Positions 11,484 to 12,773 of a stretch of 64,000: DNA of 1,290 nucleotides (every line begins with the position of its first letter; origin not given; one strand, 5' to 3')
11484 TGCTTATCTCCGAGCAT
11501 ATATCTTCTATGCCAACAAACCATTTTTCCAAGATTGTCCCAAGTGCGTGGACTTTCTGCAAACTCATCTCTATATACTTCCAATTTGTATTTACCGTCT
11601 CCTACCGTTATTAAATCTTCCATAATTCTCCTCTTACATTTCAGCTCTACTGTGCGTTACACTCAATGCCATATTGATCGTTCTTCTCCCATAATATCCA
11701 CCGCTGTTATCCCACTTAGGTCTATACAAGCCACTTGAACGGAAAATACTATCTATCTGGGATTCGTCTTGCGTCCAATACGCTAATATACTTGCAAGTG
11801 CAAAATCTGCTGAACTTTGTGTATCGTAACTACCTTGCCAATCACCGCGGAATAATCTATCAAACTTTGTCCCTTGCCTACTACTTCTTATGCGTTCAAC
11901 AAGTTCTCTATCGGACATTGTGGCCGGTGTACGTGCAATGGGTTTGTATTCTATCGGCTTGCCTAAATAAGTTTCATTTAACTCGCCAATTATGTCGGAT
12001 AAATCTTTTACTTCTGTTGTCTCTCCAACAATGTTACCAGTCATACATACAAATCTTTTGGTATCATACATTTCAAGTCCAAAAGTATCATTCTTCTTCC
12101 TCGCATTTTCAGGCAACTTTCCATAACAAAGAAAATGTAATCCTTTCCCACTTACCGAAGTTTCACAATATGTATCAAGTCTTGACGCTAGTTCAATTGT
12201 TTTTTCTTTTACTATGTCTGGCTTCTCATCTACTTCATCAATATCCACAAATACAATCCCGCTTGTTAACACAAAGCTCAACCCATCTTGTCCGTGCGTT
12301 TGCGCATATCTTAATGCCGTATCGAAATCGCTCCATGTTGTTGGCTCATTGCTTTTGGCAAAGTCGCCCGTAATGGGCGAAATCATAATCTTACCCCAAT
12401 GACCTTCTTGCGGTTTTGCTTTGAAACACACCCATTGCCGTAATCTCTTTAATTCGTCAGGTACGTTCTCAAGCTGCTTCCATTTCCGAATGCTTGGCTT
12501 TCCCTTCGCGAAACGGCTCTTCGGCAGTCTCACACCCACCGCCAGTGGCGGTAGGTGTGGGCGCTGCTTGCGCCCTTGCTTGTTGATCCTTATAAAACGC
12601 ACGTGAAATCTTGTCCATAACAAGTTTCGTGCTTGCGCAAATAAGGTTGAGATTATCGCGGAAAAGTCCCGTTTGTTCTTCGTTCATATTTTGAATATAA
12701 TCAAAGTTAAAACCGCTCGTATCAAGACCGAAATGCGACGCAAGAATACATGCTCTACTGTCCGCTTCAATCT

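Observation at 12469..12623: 155-nt overlap between the ArdC-like and primase genes containing strong GC-rich hairpins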

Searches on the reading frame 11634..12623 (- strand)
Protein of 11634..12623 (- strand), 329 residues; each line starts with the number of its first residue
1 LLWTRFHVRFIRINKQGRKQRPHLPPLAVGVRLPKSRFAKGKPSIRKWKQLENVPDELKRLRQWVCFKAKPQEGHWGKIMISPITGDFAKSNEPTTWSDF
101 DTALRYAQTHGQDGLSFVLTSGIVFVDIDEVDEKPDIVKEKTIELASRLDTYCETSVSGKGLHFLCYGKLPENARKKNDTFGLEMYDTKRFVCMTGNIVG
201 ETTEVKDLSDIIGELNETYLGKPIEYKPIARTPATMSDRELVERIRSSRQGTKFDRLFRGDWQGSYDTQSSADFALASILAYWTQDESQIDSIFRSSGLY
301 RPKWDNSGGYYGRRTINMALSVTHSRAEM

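Call 7: search_protein_families(library=pfam, proteins=[window:11634-12623:-], max_evalue=0.01)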
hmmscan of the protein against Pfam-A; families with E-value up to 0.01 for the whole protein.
window:11634-12623:- (329 aa): 2 families
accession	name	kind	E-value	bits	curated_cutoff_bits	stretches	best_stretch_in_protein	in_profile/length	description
PF22763.1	NrS1-1_pol-like_HBD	-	3.8e-20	71.9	27.9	1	269-324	1-59/64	NrS-1 polymerase HBD domain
PF08800.15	BT4734-like_N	-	0.0012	19.5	22.4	1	117-177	24-84/134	BT4734-like, N-terminal domain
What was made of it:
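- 11634..12470 (-): Conserved primase-polymerase coding region (AEP/PrimPol plus an NrS-1-type helix-bundle domain). It runs from the GAG codon that overlaps the ArdC UGA to its own stop. Pfam NrS1-1_pol-like_HBD, E = 3.8e-20 (call 7).
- On AEP primase-polymerase with an NrS-1-type helix-bundle domain: PF22763, E = 3.8e-20 (call 7).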

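Call 15: find_related_loci(query=window:11634-12500:-, collection=viral_contigs, flank=3000)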
Query window:11634-12500:- (288 aa) in viral_contigs; peptide patterns used: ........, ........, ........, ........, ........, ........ (x = any residue, [..] = any of these).
37 stretches matched a pattern, but none encodes a relative of the query by tblastn (E <= 1e-3).

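Call 16: find_related_loci(query=window:11634-12500:-, collection=genome_contigs, flank=3000)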
Query window:11634-12500:- (288 aa) in genome_contigs; peptide patterns used: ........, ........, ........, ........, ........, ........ (x = any residue, [..] = any of these).
82 stretches matched a pattern; 7 encode a relative of the query (tblastn E <= 1e-3); 7 distinct loci.
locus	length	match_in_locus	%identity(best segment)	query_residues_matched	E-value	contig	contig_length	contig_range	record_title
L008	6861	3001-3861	82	2-288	1e-171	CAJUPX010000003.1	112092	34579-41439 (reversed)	MAG TPA_asm: uncultured Christensenellaceae bacterium isolate MGBC162824 genome assembly, contig: MGBC162824.3, whole ge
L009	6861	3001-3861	83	2-288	1e-171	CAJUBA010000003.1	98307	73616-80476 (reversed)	MAG TPA_asm: uncultured Christensenella sp. isolate MGBC118395 genome assembly, contig: MGBC118395.3, whole genome shotg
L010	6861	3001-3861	80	2-288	8e-170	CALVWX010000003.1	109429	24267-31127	MAG: uncultured Clostridia bacterium isolate BRZ_F__bin37 genome assembly, contig: BRZ_F__NODE_290_length_109429_cov_6.6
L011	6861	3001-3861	83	2-288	7e-170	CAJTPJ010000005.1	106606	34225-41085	MAG TPA_asm: uncultured Christensenella sp. isolate MGBC107459 genome assembly, contig: MGBC107459.5, whole genome shotg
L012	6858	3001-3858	81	3-288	3e-167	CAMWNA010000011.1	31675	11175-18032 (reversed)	MAG TPA_asm: uncultured Clostridia bacterium isolate SRR14411288_bin.14_metawrap_v1.3_MAG genome assembly, contig: NODE.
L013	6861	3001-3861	82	2-288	4e-167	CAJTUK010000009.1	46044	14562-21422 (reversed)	MAG TPA_asm: uncultured Christensenella sp. isolate MGBC114492 genome assembly, contig: MGBC114492.9, whole genome shotg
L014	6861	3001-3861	83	2-288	9e-172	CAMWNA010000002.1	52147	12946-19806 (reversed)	MAG TPA_asm: uncultured Clostridia bacterium isolate SRR14411288_bin.14_metawrap_v1.3_MAG genome assembly, contig: NODE.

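Call 26: find_related_loci(query=A1, collection=metagenome_contigs, flank=2000)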
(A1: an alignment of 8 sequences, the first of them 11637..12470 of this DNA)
Query A1 (278 aa) in metagenome_contigs; peptide patterns used: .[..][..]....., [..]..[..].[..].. (x = any residue, [..] = any of these).
600 stretches matched a pattern (row limit reached: there are more); 14 encode a relative of the query (tblastn E <= 1e-3); 14 distinct loci.
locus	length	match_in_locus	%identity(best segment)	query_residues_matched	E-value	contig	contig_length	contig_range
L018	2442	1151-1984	87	1-278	0e+0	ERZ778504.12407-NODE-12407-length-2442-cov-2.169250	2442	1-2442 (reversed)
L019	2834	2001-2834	82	1-278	8e-170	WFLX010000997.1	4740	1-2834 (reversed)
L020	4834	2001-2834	77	1-278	2e-154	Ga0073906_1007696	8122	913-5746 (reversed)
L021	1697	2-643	82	65-278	1e-132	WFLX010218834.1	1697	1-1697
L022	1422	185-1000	60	1-272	5e-123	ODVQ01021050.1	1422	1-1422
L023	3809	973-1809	57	1-276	1e-110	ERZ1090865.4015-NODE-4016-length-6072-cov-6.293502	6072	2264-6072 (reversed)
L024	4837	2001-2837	57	1-276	7e-110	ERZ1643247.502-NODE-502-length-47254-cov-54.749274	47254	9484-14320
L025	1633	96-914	58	1-272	7e-116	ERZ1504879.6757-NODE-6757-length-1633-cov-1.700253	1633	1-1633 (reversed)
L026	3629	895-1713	58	1-272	6e-110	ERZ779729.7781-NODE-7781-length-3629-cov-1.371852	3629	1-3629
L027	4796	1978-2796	58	1-272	3e-108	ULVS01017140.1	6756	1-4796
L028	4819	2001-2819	57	1-272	7e-107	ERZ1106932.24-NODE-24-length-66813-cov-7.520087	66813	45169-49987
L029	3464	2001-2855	45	1-278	3e-69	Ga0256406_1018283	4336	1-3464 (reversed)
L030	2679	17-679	43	62-278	2e-48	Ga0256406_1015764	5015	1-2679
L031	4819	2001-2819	58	1-272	3e-108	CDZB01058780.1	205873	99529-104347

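Call 27: find_related_loci(query=A1, collection=viral_contigs, flank=2000)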
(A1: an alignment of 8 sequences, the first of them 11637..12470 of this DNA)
Query A1 (278 aa) in viral_contigs; peptide patterns used: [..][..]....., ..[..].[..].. (x = any residue, [..] = any of these).
167 stretches matched a pattern, but none encodes a relative of the query by tblastn (E <= 1e-3).
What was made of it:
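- Tried and rejected: IMG/VR scans with the primase protein and with its alignment: no relatives (calls 15, 27).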

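Call 46: search_protein_representatives(protein=window:11637-12512:-)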
Query: 292 residues. Proteins with E-value up to 0.001 (for the whole library): 20991; up to 1e-10: 12881; up to 1e-30: 2414. The best 150 are listed.
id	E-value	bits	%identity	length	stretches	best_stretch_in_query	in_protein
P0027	4.1e-112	390.8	60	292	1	7-286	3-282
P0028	2.9e-76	273.1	50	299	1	15-287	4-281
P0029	6.3e-68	245.8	47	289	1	15-287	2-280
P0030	9.2e-67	241.9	49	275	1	23-285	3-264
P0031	1.3e-64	234.9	45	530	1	15-285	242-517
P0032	3.9e-64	233.3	44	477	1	14-291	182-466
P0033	3.7e-63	230.1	47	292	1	15-285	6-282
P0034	3.6e-59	217.0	43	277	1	16-285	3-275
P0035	2.3e-54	201.2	40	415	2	15-283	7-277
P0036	3.6e-54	200.6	43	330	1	14-283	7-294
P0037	6.0e-54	199.9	42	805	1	12-283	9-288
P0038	9.2e-54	199.3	45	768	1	15-283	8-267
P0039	1.3e-53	198.8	40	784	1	15-283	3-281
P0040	4.5e-53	197.0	39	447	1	13-284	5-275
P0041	5.3e-53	196.8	39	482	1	14-284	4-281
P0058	1.2e-48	182.5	41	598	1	13-284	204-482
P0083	3.4e-46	174.4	34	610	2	15-283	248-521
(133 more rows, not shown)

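Call 66: find_homologous_proteins(query=window:11637-12512:-, max_evalue=1e-30)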
Query window:11637-12512:- (292 aa): 130 proteins with E <= 1e-30 among 632 candidates; the best 120 are listed.
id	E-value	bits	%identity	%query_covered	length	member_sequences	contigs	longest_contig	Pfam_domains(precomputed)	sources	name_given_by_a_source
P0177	3.8e-181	619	90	100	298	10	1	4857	PF22763.2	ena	-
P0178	2.3e-170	584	83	100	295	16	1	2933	PF22763.2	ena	-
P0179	7.4e-165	566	82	99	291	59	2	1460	PF22763.2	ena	-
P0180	1.7e-164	564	80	100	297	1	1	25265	PF22763.2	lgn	-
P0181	2.0e-155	535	87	91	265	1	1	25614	PF22763.2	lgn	-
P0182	1.6e-151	522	76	99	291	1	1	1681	PF22763.2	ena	-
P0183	5.0e-151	520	81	93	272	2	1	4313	PF22763.2,PF08800.16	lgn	-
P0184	4.1e-150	517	76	100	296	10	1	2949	PF22763.2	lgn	-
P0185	2.1e-149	515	89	86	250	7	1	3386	PF22763.2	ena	-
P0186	7.8e-140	483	76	92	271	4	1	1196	PF22763.2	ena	-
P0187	2.1e-137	475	80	86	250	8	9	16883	PF22763.2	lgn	-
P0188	2.6e-136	472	81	86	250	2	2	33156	PF22763.2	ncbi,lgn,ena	-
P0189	8.5e-136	470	79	86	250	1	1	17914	PF22763.2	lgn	-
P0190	8.5e-134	464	80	86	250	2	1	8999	PF22763.2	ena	-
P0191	1.6e-131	456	68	99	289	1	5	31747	PF22763.2,PF08800.16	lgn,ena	-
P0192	3.4e-128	445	72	91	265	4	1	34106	PF22763.2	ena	-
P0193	1.0e-119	417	73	84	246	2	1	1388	PF22763.2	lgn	-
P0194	2.4e-117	410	64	97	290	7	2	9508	PF22763.2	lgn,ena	-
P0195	1.7e-116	407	62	97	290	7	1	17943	PF22763.2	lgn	-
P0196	4.0e-115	402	62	94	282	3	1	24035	PF22763.2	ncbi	-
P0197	2.8e-113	396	61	94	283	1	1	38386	PF22763.2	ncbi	-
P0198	6.0e-113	395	60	96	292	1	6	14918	PF22763.2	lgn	-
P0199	6.2e-113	395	60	96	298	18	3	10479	PF22763.2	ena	-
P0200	1.1e-112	394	63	94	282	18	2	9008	PF22763.2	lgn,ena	-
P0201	1.2e-111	391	61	95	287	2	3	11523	PF22763.2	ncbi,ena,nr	ncbi:MAG: hypothetical protein IKA57_05290 [Clostridia bacterium]|nr:hypothetical protein [Clostridi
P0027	1.3e-111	391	60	96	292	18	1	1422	PF22763.2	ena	-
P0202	4.2e-110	386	59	96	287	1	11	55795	PF22763.2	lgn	-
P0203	2.2e-109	383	59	96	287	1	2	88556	PF22763.2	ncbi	-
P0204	4.2e-106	373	57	96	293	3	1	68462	PF22763.2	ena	-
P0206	5.8e-105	369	58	95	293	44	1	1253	PF22763.2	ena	-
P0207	6.2e-105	369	59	95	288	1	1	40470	PF22763.2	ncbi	-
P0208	7.3e-103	362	57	95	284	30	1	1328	PF22763.2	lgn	-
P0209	9.5e-101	355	59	89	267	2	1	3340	PF22763.2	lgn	-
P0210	8.5e-98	345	63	86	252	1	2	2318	PF22763.2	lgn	-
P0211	1.8e-97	344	57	94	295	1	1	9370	PF22763.2,PF09250.17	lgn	-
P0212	2.6e-97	344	56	94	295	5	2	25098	PF22763.2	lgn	-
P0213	2.7e-97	344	62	84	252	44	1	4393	PF22763.2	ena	-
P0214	8.6e-97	342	63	82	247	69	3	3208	PF22763.2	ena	-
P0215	2.5e-96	341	62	84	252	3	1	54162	PF22763.2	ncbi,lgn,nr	ncbi:MAG: hypothetical protein J6A63_08855 [Clostridia bacterium]|nr:hypothetical protein [Clostridi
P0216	7.3e-95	336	61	86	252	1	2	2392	PF22763.2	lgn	-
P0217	3.8e-90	320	60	84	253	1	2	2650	PF22763.2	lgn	-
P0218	4.6e-90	320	58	86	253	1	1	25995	PF22763.2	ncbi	-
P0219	2.2e-88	315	53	94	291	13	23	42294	PF22763.2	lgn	-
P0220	3.7e-87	311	53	92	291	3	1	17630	PF22763.2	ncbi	-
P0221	2.0e-85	305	55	92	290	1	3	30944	PF22763.2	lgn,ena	-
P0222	2.1e-85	305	52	92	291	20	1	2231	PF22763.2,PF08800.16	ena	-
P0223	2.5e-85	305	54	92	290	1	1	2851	PF22763.2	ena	-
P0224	3.9e-85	304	63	73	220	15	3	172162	PF22763.2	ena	-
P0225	1.3e-84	302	53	92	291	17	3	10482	PF22763.2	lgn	-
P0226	1.8e-84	302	65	73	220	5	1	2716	PF22763.2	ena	-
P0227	3.0e-84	301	58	84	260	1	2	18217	PF22763.2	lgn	-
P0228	3.2e-84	301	64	73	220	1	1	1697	PF22763.2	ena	-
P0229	4.4e-84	300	64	73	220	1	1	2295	PF22763.2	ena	-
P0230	6.7e-84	300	62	73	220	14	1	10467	PF22763.2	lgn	-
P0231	4.7e-83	297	63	73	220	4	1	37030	PF22763.2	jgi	-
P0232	1.5e-82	295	63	74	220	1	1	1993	PF22763.2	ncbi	-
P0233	2.4e-82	295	53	93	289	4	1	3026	PF22763.2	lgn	-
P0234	3.4e-82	294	51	92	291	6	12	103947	PF22763.2,PF08800.16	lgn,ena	-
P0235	1.3e-80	289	51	93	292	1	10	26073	PF22763.2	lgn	-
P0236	2.4e-80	288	49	95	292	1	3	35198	PF22763.2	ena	-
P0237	2.8e-80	288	51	93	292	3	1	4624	PF22763.2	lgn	-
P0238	6.6e-80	287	52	92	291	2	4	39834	PF22763.2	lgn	-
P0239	1.7e-79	285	50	93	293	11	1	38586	PF22763.2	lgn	-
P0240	2.2e-79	285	49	94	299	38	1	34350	PF22763.2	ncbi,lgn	-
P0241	2.3e-79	285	49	94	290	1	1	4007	PF22763.2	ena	-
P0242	3.2e-79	285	49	94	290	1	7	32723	PF22763.2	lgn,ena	-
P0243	4.0e-79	284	49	94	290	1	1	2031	PF22763.2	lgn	-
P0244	9.5e-79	283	49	94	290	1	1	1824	PF22763.2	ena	-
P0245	1.5e-78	282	49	94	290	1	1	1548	PF22763.2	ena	-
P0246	1.6e-78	282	49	94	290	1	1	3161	PF22763.2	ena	-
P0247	1.6e-78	282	49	94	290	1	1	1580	PF22763.2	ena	-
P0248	2.2e-78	282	49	94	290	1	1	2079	PF22763.2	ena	-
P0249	5.0e-78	281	51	92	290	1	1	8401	PF22763.2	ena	-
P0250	5.0e-78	281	49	95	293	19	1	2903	PF22763.2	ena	-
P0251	5.1e-78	281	49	94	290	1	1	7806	PF22763.2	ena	-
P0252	5.6e-78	280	49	94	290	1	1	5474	PF22763.2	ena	-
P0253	6.1e-78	280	51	92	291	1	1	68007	PF22763.2,PF08800.16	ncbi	-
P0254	1.8e-77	279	50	88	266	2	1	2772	PF22763.2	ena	-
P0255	2.1e-77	279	48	94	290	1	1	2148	PF22763.2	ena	-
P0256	2.3e-77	278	50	93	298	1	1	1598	PF22763.2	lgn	-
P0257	4.8e-77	277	50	92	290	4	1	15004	PF22763.2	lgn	-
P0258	3.1e-76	275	50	92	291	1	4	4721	PF22763.2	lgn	-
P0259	4.4e-76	274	50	92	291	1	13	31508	PF22763.2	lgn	-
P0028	9.1e-76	273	49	93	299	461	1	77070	PF22763.2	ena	-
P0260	1.7e-75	272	50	92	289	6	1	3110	PF22763.2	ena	-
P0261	3.4e-75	271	50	92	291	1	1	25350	PF22763.2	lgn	-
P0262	4.4e-75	271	50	92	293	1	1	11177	PF22763.2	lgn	-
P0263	1.4e-74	269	50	93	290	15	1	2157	PF22763.2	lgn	-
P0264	4.2e-74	268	49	92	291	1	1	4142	PF22763.2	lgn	-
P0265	7.8e-74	267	47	95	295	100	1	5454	PF22763.2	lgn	-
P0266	1.1e-73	266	48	93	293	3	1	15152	PF22763.2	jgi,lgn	jgi:primase-polymerase (primpol)-like protein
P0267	1.3e-73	266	49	93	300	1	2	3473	PF22763.2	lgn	-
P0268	2.3e-72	262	49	95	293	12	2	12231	PF22763.2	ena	-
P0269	2.4e-72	262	48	93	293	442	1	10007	PF22763.2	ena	-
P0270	2.6e-72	262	48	95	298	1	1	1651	PF22763.2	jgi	jgi:primase-polymerase (primpol)-like protein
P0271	3.3e-72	261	49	92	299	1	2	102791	PF22763.2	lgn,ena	-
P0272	1.0e-71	260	46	95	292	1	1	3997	PF22763.2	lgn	-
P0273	1.2e-71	260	47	95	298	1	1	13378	PF22763.2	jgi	jgi:putative DNA primase/helicase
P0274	1.6e-71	259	49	92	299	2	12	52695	PF22763.2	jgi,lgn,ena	-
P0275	3.3e-71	258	47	93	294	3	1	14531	PF22763.2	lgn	-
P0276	3.4e-71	258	47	93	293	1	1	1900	PF22763.2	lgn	-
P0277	7.2e-71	257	49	93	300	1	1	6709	PF22763.2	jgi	jgi:putative DNA primase/helicase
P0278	1.1e-69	253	47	96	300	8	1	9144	PF22763.2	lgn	-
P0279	4.9e-69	251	46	93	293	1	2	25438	PF22763.2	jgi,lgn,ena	-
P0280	8.2e-69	250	47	94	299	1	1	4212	PF22763.2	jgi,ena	-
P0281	8.2e-69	250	46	95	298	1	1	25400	PF22763.2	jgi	jgi:putative DNA primase/helicase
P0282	1.6e-68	249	47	95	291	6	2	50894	PF22763.2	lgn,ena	-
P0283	2.7e-68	249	43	95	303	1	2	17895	PF22763.2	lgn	-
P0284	6.9e-68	247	47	92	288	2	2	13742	PF22763.2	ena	-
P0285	3.9e-67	245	46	92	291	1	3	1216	PF22763.2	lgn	-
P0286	4.6e-67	245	44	93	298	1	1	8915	PF22763.2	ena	-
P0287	8.8e-67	244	47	93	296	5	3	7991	PF22763.2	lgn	-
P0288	9.6e-66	240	48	95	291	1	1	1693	PF22763.2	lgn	-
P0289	7.7e-65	237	48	90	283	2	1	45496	PF22763.2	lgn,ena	-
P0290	6.4e-64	234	46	92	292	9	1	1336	PF22763.2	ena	-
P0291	2.7e-63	232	43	96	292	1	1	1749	PF22763.2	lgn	-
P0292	3.4e-60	222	45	90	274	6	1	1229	PF22763.2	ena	-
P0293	2.5e-59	219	45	92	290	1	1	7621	PF22763.2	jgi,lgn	jgi:putative DNA primase/helicase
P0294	2.1e-57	213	43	92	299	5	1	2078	PF22763.2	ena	-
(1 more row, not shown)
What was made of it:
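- Tried and rejected: All 120 listed close clusters are 210-303 aa (call 66).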

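Call 73: find_encoding_contigs(protein=P0224, flank=1500, max_places=1)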
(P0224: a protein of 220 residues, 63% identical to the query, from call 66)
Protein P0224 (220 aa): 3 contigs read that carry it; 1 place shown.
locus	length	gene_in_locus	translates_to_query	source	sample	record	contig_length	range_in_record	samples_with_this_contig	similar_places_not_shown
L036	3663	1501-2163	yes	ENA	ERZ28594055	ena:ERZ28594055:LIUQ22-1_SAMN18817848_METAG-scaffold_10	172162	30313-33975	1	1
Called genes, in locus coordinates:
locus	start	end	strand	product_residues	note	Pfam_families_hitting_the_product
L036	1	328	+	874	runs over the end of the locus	PF01935:DUF87, PF19044:P-loop_TraG, PF12846:AAA_10 (faint)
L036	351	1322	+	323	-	-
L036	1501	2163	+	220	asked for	PF22763:NrS1-1_pol-like_HBD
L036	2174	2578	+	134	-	PF12957:DUF3846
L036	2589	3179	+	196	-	-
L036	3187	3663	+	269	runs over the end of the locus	-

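Call 74: find_encoding_contigs(protein=P0215, flank=1500, max_places=1)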
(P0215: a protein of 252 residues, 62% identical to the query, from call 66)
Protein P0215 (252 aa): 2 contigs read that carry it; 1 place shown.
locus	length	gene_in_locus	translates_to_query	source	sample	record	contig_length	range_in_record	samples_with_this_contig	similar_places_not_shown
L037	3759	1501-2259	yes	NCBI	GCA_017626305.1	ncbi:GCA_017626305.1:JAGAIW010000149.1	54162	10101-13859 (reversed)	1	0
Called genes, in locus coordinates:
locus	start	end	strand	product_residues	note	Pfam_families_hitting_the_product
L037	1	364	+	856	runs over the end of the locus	PF01935:DUF87, PF12846:AAA_10 (faint), PF19044:P-loop_TraG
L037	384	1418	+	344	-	-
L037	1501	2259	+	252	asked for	PF22763:NrS1-1_pol-like_HBD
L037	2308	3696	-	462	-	PF01637:ATPase_2, PF13173:AAA_14, PF03008:DUF234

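Call 75: find_encoding_contigs(protein=P0218, flank=1500, max_places=1)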
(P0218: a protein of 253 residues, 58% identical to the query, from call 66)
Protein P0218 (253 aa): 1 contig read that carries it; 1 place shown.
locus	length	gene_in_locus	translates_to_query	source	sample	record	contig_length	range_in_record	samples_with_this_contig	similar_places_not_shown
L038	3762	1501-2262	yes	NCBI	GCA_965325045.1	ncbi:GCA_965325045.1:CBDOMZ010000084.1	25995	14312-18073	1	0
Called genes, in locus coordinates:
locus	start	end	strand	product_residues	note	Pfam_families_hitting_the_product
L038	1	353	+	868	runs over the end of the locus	PF01935:DUF87, PF19044:P-loop_TraG, PF12846:AAA_10 (faint)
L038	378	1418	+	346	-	-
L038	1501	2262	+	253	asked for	PF22763:NrS1-1_pol-like_HBD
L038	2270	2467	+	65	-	-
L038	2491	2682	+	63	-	-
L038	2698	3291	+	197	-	-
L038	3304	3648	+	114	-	-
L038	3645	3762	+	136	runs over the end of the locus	-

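Call 78: search_solved_structures(query=window:11637-12470:-, max_evalue=0.01)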
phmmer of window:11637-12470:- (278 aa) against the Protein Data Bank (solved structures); distinct sequences matched with E-value up to 0.01: 5.
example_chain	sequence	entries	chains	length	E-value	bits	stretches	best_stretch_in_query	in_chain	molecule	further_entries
7ola_A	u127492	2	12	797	2.3e-32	115.9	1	3-259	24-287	DNA primase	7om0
7rr3_A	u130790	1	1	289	1e-31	113.8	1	7-270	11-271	Primase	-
7rr4_A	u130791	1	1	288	1.6e-31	113.1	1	7-270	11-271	Primase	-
6k9a_A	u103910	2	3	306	1.6e-31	113.1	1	7-270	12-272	Primase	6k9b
6a9w_A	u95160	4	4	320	1.9e-31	112.8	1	7-270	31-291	Primase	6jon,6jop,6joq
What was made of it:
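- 11634..12470 (-): PDB primases 7OLA and 6A9W match at E about 1e-31 to 1e-32 (call 78).
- On AEP primase-polymerase with an NrS-1-type helix-bundle domain: PDB 7OLA, 6A9W and 6K9A match at E about 1e-31 to 1e-32 (call 78).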

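Call 82: search_protein_families(library=ncbifam, proteins=[window:11637-12512:-], max_evalue=0.01)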
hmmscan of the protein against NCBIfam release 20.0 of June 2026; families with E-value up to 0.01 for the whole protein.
window:11637-12512:- (292 aa): 0 families
